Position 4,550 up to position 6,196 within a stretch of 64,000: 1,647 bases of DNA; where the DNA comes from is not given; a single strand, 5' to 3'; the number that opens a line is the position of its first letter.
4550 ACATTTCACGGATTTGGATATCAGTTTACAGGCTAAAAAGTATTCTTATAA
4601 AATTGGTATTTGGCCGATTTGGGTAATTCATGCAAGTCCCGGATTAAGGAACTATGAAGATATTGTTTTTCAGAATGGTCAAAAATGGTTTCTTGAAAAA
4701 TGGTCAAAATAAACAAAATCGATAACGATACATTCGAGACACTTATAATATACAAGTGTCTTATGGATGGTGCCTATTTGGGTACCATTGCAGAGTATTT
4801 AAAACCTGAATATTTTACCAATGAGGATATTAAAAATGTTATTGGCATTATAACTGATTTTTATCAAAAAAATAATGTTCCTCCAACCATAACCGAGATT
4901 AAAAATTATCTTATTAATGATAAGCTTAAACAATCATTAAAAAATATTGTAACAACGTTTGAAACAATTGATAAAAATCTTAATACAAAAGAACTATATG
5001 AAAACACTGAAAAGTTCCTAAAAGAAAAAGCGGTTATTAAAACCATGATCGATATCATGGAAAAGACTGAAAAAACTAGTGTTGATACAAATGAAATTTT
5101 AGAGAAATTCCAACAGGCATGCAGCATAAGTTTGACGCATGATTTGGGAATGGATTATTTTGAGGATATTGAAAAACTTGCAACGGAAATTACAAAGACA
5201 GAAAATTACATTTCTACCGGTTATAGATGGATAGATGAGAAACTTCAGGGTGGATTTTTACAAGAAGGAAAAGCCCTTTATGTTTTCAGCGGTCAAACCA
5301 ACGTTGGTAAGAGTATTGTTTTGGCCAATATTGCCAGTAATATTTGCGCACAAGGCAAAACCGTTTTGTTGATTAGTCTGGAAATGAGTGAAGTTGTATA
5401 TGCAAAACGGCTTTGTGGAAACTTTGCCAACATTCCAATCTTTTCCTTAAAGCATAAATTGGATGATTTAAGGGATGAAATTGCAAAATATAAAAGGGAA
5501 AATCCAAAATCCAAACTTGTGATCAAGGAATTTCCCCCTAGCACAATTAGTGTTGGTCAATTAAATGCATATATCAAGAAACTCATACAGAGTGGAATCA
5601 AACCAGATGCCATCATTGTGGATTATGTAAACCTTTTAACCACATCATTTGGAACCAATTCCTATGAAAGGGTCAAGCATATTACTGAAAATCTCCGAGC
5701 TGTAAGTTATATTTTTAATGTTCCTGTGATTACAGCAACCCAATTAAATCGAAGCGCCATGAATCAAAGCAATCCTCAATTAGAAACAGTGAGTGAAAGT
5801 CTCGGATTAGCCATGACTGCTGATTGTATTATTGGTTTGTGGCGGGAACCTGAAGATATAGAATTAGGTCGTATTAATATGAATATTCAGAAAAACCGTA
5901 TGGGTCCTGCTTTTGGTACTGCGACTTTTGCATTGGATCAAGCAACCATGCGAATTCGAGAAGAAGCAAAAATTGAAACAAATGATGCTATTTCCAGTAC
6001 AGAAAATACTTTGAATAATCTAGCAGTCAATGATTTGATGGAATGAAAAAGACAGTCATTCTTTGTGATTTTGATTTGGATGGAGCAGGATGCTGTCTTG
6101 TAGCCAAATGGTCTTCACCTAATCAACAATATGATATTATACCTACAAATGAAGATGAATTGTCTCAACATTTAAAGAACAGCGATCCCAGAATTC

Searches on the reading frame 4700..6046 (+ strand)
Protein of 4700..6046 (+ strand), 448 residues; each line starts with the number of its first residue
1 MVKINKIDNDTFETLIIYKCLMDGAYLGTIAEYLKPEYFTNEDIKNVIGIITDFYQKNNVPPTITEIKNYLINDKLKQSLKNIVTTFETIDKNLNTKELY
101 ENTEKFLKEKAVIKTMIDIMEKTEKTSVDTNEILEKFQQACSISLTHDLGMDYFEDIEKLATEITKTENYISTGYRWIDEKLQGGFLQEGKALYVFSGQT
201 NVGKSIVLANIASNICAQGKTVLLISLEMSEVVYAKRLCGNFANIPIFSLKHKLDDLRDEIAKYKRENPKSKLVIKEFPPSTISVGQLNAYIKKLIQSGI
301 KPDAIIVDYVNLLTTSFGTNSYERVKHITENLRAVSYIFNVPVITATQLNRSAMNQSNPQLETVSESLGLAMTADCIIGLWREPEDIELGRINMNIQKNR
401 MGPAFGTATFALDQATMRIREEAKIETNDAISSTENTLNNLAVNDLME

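Call 16: search_protein_families(library=phrogs, proteins=[window:4700-6046:+], max_evalue=0.0001)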
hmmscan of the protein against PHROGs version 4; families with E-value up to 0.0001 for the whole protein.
window:4700-6046:+ (448 aa): 4 families
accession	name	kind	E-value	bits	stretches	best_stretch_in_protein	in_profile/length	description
phrog_19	-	DNA, RNA and nucleotide metabolism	9.3e-82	276.8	1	7-429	158-588/621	DnaB-like replicative helicase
phrog_243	-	DNA, RNA and nucleotide metabolism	1.1e-23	84.6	1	191-423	35-269/273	DnaB-like replicative helicase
phrog_239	-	DNA, RNA and nucleotide metabolism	5.4e-21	76.2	1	151-424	324-601/801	DNA primase/helicase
phrog_11530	-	unknown function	2.2e-07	31.9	1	282-407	13-143/184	-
